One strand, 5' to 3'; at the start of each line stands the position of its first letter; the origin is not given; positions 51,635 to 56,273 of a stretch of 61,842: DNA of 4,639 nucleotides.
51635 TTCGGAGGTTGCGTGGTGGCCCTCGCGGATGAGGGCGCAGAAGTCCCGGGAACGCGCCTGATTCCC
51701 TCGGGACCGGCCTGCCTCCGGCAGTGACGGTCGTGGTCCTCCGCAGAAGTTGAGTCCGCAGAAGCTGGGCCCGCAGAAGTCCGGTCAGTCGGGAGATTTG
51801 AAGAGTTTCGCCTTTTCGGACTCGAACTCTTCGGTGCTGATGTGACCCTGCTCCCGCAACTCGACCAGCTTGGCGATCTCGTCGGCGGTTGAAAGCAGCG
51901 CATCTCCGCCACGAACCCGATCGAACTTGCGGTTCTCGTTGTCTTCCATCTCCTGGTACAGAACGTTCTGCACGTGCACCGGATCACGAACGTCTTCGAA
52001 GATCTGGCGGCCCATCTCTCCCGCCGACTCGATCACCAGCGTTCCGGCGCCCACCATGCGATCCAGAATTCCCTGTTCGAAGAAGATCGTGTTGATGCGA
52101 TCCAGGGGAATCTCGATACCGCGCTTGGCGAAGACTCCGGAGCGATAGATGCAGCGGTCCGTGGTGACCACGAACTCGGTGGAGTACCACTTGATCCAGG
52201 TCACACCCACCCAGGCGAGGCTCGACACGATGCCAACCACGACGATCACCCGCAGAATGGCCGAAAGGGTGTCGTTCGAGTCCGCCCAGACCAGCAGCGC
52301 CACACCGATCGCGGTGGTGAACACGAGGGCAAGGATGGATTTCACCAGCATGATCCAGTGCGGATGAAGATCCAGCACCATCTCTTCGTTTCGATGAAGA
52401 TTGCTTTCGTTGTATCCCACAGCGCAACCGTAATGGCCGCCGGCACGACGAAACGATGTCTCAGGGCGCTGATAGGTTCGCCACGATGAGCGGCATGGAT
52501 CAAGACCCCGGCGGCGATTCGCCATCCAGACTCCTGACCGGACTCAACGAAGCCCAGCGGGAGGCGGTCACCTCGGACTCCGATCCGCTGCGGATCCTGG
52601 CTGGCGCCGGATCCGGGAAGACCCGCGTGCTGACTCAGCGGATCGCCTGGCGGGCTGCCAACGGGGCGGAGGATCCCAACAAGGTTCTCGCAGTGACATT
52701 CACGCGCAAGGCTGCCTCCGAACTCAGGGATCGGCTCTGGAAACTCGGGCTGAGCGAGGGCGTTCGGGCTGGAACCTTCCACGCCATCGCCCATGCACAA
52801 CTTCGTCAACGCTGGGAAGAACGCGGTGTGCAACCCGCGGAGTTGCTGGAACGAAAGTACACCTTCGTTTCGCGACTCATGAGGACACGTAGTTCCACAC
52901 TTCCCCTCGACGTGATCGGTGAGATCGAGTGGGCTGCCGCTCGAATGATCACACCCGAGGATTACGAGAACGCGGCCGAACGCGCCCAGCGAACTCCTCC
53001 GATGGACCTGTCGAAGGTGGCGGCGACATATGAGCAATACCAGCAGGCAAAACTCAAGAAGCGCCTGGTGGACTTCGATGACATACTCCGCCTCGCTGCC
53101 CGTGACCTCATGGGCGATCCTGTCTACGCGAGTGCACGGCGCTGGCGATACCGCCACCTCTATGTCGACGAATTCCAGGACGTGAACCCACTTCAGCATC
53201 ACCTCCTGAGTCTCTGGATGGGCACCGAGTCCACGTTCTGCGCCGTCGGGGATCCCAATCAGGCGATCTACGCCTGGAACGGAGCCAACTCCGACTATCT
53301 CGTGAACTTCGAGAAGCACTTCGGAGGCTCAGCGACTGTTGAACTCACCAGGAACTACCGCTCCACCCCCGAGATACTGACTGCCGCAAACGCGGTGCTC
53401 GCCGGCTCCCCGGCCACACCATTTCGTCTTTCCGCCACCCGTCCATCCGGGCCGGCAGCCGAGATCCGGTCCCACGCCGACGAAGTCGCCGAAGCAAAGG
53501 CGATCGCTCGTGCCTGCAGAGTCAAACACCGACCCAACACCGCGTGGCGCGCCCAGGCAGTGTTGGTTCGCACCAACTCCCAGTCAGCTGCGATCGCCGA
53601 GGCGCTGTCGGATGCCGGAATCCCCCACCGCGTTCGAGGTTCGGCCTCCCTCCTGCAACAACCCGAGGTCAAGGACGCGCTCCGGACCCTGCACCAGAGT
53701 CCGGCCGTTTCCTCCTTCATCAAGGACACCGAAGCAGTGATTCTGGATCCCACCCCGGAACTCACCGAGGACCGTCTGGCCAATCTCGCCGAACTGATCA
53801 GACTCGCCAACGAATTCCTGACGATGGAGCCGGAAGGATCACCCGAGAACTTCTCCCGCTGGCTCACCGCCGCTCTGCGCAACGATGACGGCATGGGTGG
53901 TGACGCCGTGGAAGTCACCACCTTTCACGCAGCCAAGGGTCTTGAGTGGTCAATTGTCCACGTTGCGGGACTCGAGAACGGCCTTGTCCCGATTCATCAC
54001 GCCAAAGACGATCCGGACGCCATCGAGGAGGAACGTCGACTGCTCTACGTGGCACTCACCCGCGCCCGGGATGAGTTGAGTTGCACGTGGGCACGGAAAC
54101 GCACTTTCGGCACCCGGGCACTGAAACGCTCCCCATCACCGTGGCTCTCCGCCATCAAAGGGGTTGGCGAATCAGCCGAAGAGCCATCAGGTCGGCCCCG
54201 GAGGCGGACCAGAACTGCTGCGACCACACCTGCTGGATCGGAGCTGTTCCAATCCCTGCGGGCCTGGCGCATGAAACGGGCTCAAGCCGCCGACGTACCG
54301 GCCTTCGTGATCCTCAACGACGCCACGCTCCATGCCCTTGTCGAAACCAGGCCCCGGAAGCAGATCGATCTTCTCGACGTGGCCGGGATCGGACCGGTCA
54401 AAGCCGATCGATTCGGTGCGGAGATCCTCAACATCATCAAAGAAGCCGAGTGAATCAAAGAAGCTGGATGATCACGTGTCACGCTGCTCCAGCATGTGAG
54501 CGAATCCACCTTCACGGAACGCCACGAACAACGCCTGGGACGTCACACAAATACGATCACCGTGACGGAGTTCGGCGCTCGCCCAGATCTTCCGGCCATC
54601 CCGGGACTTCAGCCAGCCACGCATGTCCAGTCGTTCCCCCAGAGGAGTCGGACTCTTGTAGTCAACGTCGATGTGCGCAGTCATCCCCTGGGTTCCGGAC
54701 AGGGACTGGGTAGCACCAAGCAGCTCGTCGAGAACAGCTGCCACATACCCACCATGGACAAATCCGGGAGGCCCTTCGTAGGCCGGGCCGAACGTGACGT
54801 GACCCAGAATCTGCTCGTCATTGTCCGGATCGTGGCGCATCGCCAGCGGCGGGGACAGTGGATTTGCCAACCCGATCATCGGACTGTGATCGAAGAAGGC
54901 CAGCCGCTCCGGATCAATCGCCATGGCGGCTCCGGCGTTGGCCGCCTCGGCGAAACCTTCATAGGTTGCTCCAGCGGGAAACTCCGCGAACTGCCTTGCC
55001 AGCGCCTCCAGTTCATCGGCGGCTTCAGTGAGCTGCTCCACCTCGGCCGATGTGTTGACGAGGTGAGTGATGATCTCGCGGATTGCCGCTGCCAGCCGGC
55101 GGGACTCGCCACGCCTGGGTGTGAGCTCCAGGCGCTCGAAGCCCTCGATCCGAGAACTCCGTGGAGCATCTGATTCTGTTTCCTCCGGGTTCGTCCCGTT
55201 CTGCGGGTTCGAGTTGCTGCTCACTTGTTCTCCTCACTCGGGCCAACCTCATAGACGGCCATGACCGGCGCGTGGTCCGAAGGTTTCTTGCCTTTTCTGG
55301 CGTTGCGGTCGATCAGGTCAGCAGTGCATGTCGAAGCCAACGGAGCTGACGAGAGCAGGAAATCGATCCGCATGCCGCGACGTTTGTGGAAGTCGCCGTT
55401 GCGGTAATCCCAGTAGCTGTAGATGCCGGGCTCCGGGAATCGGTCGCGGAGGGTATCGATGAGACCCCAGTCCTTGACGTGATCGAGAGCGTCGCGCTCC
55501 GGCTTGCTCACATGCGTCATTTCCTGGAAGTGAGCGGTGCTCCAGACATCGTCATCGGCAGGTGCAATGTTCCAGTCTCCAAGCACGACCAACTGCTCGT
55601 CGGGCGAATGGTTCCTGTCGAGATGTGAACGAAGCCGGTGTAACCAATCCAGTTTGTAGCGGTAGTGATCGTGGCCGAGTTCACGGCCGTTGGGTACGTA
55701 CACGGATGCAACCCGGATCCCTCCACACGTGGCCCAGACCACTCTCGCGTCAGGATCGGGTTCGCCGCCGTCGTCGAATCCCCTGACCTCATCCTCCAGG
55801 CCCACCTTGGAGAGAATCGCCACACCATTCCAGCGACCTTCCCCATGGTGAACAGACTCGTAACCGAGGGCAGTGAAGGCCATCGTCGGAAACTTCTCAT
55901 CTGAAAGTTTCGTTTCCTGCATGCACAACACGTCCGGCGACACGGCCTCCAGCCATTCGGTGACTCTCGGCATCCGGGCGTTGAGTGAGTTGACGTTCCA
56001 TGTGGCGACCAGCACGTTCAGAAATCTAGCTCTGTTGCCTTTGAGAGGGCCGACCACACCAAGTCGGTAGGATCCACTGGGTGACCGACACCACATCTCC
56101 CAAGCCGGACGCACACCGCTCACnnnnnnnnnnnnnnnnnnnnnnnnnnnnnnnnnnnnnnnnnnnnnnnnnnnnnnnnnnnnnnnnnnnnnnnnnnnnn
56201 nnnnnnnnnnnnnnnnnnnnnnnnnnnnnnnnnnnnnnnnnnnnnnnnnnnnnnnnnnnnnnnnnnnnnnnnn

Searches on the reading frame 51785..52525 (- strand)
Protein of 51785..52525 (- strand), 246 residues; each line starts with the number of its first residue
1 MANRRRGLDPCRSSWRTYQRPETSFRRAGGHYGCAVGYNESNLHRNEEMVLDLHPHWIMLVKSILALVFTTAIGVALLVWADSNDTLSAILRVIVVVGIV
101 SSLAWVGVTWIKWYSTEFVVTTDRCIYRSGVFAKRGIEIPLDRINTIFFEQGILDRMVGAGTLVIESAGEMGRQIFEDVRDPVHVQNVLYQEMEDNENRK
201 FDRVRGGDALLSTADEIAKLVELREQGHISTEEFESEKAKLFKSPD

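Call 8: search_protein_families(library=pfam, proteins=[window:51785-52525:-], max_evalue=0.00001)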
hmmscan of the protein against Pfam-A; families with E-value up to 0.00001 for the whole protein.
window:51785-52525:- (246 aa): 2 families
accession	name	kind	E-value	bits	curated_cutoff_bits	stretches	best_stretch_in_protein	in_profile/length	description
PF03703.20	bPH_2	-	3.5e-15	56.5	22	1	113-173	1-62/78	Bacterial PH domain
PF09851.14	SHOCT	-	2.7e-06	27.4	27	1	215-241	1-27/28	Short C-terminal domain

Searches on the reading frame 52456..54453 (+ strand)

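Call 8: search_protein_families(library=pfam, proteins=[window:52456-54453:+], max_evalue=0.00001)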
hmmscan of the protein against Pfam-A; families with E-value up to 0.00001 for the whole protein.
window:52456-54453:+ (665 aa): 7 families
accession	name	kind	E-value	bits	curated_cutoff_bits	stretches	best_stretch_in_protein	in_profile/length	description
PF00580.27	UvrD-helicase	-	1.1e-56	192.9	23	1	30-289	1-270/271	UvrD/REP helicase N-terminal domain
PF13361.12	UvrD_C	-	5e-43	148.3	25.6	2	437-547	234-349/350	UvrD-like helicase C-terminal domain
PF13245.12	AAA_19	-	2.8e-24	86.2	25.1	1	34-273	1-132/134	AAA domain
PF00570.28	HRDC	-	2.2e-20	72.8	23.8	1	596-661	3-68/68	HRDC domain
PF13538.12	UvrD_C_2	-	1.1e-08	35.3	27.4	1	486-541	3-49/52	UvrD-like helicase C-terminal domain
PF13604.12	AAA_30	-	7.9e-07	29.4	27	0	30-112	2-77/191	AAA domain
PF01443.25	Viral_helicase1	-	1.7e-06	28.4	21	0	496-541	177-224/228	Viral superfamily 1 RNA helicase core domain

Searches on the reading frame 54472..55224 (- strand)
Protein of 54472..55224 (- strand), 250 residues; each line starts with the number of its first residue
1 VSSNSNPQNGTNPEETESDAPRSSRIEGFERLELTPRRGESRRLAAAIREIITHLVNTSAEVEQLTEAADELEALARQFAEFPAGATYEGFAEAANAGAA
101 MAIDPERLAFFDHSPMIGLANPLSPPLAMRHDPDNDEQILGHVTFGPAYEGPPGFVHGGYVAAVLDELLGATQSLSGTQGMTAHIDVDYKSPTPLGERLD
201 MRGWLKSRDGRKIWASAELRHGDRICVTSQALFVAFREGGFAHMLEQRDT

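Call 8: search_protein_families(library=pfam, proteins=[window:54472-55224:-], max_evalue=0.00001)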
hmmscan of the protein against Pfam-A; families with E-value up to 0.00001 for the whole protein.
window:54472-55224:- (250 aa): 1 family
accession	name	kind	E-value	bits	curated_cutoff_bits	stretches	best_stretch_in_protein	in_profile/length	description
PF03061.28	4HBT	-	1e-06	29.4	20.6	1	154-224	2-75/79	Thioesterase superfamily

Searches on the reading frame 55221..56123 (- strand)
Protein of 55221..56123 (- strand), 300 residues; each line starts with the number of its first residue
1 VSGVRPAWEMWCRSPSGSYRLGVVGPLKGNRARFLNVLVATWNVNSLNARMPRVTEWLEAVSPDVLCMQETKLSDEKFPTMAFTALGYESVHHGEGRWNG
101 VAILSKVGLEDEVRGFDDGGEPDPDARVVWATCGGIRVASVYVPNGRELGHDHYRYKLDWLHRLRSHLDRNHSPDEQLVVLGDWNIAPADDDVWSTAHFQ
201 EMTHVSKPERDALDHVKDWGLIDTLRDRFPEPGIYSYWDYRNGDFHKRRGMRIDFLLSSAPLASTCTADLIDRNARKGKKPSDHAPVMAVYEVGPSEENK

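Call 8: search_protein_families(library=pfam, proteins=[window:55221-56123:-], max_evalue=0.00001)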
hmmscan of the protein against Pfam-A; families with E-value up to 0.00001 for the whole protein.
window:55221-56123:- (300 aa): 1 family
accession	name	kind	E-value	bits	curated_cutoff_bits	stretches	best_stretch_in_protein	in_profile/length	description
PF03372.29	Exo_endo_phos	-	9.2e-28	97.9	24.5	1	40-284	1-225/225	Endonuclease/Exonuclease/phosphatase family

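Call 42: search_protein_families(library=ncbifam, proteins=[window:55221-56123:-], max_evalue=0.00001)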
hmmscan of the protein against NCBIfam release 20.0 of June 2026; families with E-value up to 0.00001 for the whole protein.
window:55221-56123:- (300 aa): 4 families
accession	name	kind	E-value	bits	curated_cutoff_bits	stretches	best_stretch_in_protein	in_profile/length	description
TIGR00633.1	xth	equivalog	2.5e-74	250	99.05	1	39-291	3-254/255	exodeoxyribonuclease III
TIGR00195.1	exoDNase_III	equivalog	2.2e-67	227.4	182.55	1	39-290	3-253/254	exodeoxyribonuclease III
NF008733.0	PRK11756.1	equivalog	5.8e-51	173.3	280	1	40-291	4-267/269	exodeoxyribonuclease III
NF010489.0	PRK13911.1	equivalog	2.3e-19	70.1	503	1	40-287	4-245/250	exodeoxyribonuclease III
